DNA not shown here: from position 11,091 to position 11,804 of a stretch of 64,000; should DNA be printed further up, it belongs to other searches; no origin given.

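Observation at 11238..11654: Phage-encoded mini trimeric-autotransporter: signal peptide + YadA-like membrane-anchor domain only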

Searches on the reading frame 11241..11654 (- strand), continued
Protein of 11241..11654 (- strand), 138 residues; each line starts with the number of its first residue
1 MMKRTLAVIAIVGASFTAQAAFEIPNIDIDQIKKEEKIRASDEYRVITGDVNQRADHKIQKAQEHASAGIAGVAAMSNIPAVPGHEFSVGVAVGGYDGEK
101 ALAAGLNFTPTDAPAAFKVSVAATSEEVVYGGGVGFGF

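Call 37: get_annotated_region(hit=H48, flank=2500)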
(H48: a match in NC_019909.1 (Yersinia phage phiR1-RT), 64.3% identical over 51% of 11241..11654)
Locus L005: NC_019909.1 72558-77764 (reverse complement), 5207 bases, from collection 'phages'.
description: Yersinia phage phiR1-RT complete genome.
organism: Yersinia phage phiR1-RT (NCBI taxid 1206558)
taxonomy: Viruses; Duplodnaviria; Heunggongvirae; Uroviricota; Caudoviricetes; Straboviridae; Tevenvirinae; Tegunavirus; Tegunavirus r1rt
host: Yersinia enterocolitica; source: -; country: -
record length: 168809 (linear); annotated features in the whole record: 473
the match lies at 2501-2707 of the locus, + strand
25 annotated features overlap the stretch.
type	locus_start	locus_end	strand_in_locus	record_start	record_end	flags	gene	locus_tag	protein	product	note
CDS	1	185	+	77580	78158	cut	g145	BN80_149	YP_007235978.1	phage tail completion protein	-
regulatory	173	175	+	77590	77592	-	g145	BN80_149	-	ribosome_binding_site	-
CDS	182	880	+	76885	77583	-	g144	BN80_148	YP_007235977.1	deoxynucleoside monophosphate kinase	-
CDS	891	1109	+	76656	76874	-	g143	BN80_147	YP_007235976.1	tail fiber chaperone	-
regulatory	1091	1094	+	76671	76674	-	g143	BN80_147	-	ribosome_binding_site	-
CDS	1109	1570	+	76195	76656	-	g142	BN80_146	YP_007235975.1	RNA ligase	-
regulatory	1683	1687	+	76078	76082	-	-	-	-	ribosome_binding_site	-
CDS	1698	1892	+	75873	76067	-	g141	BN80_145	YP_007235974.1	hypothetical protein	-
regulatory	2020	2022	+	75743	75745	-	-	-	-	ribosome_binding_site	-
CDS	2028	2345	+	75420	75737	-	g140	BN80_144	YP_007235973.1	gp30.3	-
regulatory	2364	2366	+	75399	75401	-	-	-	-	ribosome_binding_site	-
CDS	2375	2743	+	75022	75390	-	g139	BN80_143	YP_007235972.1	hypothetical protein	-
tRNA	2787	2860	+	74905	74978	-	-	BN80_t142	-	tRNA-Met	-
regulatory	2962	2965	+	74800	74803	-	-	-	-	ribosome_binding_site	-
CDS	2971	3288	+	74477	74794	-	g138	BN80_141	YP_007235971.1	hypothetical protein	-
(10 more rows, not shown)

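Call 38: get_annotated_region(hit=H46, flank=2500)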
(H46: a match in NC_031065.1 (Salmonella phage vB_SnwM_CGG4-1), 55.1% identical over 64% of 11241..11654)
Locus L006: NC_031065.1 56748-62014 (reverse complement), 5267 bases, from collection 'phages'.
description: Salmonella phage vB_SnwM_CGG4-1, complete genome.
organism: Salmonella phage vB_SnwM_CGG4-1 (NCBI taxid 1815631)
taxonomy: Viruses; Duplodnaviria; Heunggongvirae; Uroviricota; Caudoviricetes; Straboviridae; Tevenvirinae; Gelderlandvirus; Gelderlandvirus cgg41
host: Salmonella Newport strain C398; source: sewage; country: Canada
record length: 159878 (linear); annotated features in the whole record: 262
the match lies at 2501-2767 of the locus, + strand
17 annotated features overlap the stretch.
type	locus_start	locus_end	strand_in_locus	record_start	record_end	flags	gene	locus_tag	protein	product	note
CDS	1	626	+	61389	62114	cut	-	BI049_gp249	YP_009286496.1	deoxynucleoside monophosphate kinase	-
CDS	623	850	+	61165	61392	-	-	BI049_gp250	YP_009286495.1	tail fiber chaperone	-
CDS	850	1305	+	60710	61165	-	-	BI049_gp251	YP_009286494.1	RNA ligase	-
CDS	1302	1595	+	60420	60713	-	-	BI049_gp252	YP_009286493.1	internal head protein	-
CDS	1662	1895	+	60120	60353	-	-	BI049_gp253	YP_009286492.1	hypothetical protein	-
CDS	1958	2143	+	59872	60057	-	-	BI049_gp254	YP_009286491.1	hypothetical protein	-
CDS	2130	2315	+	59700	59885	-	-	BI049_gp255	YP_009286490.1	hypothetical protein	-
CDS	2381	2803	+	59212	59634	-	-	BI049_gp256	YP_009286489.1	hypothetical protein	-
CDS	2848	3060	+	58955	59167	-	-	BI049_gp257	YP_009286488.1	hypothetical protein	-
CDS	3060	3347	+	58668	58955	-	-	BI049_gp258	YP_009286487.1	hypothetical protein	-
tRNA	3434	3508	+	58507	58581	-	-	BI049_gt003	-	tRNA-Met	-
tRNA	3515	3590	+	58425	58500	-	-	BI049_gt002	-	tRNA-Gln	-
CDS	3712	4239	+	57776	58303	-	-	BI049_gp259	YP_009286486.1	hypothetical protein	-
tRNA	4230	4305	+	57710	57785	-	-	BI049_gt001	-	tRNA-Arg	-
CDS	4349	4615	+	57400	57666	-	-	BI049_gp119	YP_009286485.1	hypothetical protein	-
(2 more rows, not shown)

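Call 42: get_annotated_region(hit=H54, flank=2500)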
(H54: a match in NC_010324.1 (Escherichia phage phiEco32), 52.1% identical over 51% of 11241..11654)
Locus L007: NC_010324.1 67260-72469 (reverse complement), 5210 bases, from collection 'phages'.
description: Escherichia phage phiEco32, complete genome.
organism: Escherichia phage phiEco32 (NCBI taxid 2679905)
taxonomy: Viruses; Duplodnaviria; Heunggongvirae; Uroviricota; Caudoviricetes; Gordonclarkvirinae; Kuravirus; Kuravirus phiEco32
host: Escherichia coli; source: -; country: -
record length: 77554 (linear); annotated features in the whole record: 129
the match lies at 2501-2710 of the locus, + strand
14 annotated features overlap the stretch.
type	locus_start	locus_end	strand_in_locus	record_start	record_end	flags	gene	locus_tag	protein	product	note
CDS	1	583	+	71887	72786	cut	-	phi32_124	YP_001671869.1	hypothetical protein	-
CDS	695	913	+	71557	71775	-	-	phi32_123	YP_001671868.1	hypothetical protein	-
CDS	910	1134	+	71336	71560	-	-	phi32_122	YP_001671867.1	hypothetical protein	-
CDS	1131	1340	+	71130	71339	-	-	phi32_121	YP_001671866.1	hypothetical protein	-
CDS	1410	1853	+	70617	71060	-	-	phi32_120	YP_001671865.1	hypothetical protein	-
CDS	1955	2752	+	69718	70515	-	-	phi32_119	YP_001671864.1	tail protein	-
CDS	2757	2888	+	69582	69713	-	-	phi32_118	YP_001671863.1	hypothetical protein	-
CDS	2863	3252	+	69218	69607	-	-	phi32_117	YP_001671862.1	hypothetical protein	-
CDS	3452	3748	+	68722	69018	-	-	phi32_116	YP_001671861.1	DNA helicase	-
CDS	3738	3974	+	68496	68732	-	-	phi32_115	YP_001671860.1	hypothetical protein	-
CDS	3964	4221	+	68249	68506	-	-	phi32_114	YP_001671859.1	hypothetical protein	-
CDS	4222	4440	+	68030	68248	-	-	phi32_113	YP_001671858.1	hypothetical protein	-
CDS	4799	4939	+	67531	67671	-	-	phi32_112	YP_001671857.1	hypothetical protein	-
CDS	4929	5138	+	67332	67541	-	-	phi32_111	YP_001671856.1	hypothetical protein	-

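Call 43: get_annotated_region(hit=H79, flank=2500)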
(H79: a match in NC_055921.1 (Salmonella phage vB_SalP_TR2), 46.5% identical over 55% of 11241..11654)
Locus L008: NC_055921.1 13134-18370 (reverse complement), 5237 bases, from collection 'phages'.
description: Salmonella phage vB_SalP_TR2, complete genome.
organism: Salmonella phage vB_SalP_TR2 (NCBI taxid 2812854)
taxonomy: Viruses; Duplodnaviria; Heunggongvirae; Uroviricota; Caudoviricetes; Schitoviridae; Triduovirus; Triduovirus Tr2
host: Salmonella enterica subsp. enterica serovar Albany; source: -; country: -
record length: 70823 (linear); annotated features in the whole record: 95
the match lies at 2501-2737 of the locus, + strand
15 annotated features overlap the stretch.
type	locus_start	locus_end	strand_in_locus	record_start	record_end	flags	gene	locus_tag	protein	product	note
CDS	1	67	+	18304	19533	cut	-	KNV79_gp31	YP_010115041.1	RNA polymerase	-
CDS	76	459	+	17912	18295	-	-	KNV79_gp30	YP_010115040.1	hypothetical protein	-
CDS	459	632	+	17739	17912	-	-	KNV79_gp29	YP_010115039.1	hypothetical protein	-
CDS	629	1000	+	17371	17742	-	-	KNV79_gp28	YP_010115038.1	hypothetical protein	-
CDS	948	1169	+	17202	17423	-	-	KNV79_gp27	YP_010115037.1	hypothetical protein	-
CDS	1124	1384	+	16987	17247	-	-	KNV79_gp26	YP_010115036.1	hypothetical protein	-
CDS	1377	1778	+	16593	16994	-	-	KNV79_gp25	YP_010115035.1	hypothetical protein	-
CDS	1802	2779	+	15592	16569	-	-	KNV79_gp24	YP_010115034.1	tail protein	-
CDS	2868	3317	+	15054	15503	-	-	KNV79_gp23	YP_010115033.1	dUTPase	-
CDS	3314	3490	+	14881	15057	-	-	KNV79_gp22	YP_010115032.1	hypothetical protein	-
CDS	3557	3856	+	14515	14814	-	-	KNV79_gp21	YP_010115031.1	replication initiation protein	-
CDS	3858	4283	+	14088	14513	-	-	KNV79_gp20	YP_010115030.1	hypothetical protein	-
CDS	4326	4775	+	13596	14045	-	-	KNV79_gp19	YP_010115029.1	tellurite resistance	-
CDS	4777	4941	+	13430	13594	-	-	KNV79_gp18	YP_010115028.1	TciB-like inhibition of cell division or resistance to colicin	-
CDS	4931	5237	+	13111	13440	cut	-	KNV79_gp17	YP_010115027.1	hypothetical protein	-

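Call 44: search_protein_families(library=pfam, proteins=[L007:1955-2749:+, L008:1802-2776:+, L006:2381-2800:+, L005:2375-2740:+, P0010, P0011, P0029, P0033, P0046, P0083], max_evalue=0.01)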
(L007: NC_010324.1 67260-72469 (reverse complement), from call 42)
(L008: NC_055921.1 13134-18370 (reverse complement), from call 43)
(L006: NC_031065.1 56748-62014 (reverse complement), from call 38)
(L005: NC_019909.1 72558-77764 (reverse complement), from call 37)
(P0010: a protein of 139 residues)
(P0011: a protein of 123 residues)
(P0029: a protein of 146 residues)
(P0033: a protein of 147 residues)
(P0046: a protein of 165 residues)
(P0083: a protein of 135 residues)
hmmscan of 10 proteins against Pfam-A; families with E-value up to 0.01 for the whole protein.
L007:1955-2749:+ (265 aa): 2 families
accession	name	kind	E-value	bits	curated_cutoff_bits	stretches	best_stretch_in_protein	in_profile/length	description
PF03895.21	YadA_anchor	-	4.5e-19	68.7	22.7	1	206-265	1-60/60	YadA-like membrane anchor domain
PF01391.23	Collagen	-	5.4e-09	36.1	27.2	1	92-149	1-58/60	Collagen triple helix repeat (20 copies)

L008:1802-2776:+ (325 aa): 2 families
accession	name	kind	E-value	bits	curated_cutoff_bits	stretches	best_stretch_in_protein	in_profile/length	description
PF01391.23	Collagen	-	9.5e-23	80.2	27.2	3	151-206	1-56/60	Collagen triple helix repeat (20 copies)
PF03895.21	YadA_anchor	-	6.7e-19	68.2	22.7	1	266-325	1-60/60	YadA-like membrane anchor domain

L006:2381-2800:+ (140 aa): 1 family
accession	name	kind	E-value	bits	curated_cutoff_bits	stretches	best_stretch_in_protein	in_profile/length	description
PF03895.21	YadA_anchor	-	3.9e-09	36.9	22.7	1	84-136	4-56/60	YadA-like membrane anchor domain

L005:2375-2740:+ (122 aa): 1 family
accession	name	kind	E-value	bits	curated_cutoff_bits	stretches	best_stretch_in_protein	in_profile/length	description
PF03895.21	YadA_anchor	-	9.2e-11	42.1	22.7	1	67-122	4-60/60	YadA-like membrane anchor domain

P0010 (139 aa): 2 families
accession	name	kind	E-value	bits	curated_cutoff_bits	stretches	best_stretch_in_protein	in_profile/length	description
PF03895.21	YadA_anchor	-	4.7e-10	39.8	22.7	1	84-139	5-60/60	YadA-like membrane anchor domain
PF10817.14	DUF2563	-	0.0061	17.6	21.2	1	16-78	39-101/104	Protein of unknown function (DUF2563)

P0011 (123 aa): 1 family
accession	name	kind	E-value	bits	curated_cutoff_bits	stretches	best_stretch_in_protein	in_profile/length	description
PF03895.21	YadA_anchor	-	1.2e-10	41.8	22.7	1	69-123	5-60/60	YadA-like membrane anchor domain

P0029 (146 aa): 1 family
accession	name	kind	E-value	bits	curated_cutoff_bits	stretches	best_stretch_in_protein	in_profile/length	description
PF03895.21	YadA_anchor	-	1.4e-09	38.3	22.7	1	91-146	6-60/60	YadA-like membrane anchor domain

P0033 (147 aa): 1 family
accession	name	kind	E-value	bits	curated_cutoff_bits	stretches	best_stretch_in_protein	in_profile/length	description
PF03895.21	YadA_anchor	-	1.7e-11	44.5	22.7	1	90-147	3-60/60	YadA-like membrane anchor domain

P0046 (165 aa): 1 family
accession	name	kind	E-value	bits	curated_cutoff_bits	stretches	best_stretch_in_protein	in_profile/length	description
PF03895.21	YadA_anchor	-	4.7e-19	68.6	22.7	1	106-165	1-60/60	YadA-like membrane anchor domain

P0083 (135 aa): 1 family
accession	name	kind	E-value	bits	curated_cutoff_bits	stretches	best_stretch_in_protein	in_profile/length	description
PF03895.21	YadA_anchor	-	7e-15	55.3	22.7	1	77-135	1-60/60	YadA-like membrane anchor domain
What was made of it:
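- On Trimeric autotransporter (type Vc secretion), defined by the YadA-like anchor: All relatives tested also pass (call 44).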

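Call 47: list_cluster_members(proteins=[P0010, P0011, P0012, P0016, P0029, P0033, P0037, P0046, P0054, P0083])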
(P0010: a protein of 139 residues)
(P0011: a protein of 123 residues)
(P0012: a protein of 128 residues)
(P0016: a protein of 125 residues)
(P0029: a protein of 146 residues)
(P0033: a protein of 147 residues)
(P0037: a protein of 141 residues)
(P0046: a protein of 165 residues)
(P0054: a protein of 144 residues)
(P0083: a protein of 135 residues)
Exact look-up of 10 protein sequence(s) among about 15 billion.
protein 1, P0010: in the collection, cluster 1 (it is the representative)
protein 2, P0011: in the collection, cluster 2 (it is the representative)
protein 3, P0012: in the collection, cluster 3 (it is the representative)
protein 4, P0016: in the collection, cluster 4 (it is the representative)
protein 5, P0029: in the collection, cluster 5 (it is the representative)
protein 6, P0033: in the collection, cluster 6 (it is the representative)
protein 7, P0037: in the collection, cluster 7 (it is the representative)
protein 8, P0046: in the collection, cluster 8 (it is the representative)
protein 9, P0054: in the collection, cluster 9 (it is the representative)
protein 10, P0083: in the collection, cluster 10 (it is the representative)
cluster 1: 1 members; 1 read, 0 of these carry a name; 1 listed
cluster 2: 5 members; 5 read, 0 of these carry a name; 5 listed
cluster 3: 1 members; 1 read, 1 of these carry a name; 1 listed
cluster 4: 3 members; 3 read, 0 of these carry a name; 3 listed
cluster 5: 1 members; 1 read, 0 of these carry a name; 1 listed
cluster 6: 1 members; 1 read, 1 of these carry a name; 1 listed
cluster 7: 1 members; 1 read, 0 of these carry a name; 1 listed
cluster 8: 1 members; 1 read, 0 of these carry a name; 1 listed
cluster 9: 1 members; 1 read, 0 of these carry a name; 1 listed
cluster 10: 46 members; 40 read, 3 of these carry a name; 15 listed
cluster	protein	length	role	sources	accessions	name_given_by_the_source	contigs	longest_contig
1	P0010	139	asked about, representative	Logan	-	-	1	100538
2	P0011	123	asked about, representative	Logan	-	-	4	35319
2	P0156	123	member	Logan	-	-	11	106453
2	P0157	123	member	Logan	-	-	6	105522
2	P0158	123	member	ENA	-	-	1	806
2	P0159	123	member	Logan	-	-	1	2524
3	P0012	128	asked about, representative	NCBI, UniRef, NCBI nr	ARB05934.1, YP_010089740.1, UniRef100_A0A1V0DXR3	hypothetical protein fHeYen901_161 [Yersinia phage fHe-Yen9-01] | Trimeric autotransporter adhesin YadA-like C-terminal membrane anchor domain-containing ... | hypothetical protein KNT60_gp160 [Yersinia phage fHe-Yen9-01]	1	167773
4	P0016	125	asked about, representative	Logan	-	-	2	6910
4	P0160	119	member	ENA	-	-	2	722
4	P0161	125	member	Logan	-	-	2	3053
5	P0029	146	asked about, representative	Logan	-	-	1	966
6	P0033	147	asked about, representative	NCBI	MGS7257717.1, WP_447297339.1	YadA C-terminal domain-containing protein [Enterobacter hormaechei]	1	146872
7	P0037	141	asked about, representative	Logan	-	-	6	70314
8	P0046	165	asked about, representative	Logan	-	-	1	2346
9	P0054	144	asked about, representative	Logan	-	-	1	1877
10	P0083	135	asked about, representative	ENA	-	-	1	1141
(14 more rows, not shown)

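Call 52: find_related_loci(query=A1, collection=viral_contigs, flank=4000)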
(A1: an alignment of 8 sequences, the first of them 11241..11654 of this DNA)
Query A1 (138 aa) in viral_contigs; peptide patterns used: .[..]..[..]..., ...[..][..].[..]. (x = any residue, [..] = any of these).
304 stretches matched a pattern; 37 encode a relative of the query (tblastn E <= 1e-3); 37 distinct loci.
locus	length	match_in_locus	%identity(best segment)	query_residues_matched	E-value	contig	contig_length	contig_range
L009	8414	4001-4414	99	1-138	3e-88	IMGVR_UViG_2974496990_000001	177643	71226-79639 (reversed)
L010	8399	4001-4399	70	1-133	1e-44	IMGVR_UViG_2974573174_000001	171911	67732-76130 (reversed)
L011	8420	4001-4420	48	2-138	7e-39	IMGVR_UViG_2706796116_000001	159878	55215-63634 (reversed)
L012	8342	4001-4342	54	1-127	2e-29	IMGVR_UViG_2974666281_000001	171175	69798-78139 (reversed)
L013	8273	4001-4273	61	47-138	9e-28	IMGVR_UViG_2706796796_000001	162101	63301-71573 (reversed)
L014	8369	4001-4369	37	15-138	1e-16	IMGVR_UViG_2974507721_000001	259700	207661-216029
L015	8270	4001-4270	45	51-136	4e-14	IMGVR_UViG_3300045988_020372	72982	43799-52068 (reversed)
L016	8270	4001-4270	46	51-136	5e-14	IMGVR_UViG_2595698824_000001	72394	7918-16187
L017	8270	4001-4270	47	51-136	7e-14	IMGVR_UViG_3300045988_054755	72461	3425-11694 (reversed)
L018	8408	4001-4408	32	13-138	1e-13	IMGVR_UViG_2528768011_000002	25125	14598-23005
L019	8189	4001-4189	48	76-138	5e-13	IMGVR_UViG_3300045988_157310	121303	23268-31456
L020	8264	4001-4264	46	51-134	7e-13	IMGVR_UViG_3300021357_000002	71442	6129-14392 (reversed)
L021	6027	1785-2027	40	58-138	8e-13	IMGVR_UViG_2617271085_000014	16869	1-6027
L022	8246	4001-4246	43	58-138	1e-12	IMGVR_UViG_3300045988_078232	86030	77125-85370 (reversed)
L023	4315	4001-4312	40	35-138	1e-12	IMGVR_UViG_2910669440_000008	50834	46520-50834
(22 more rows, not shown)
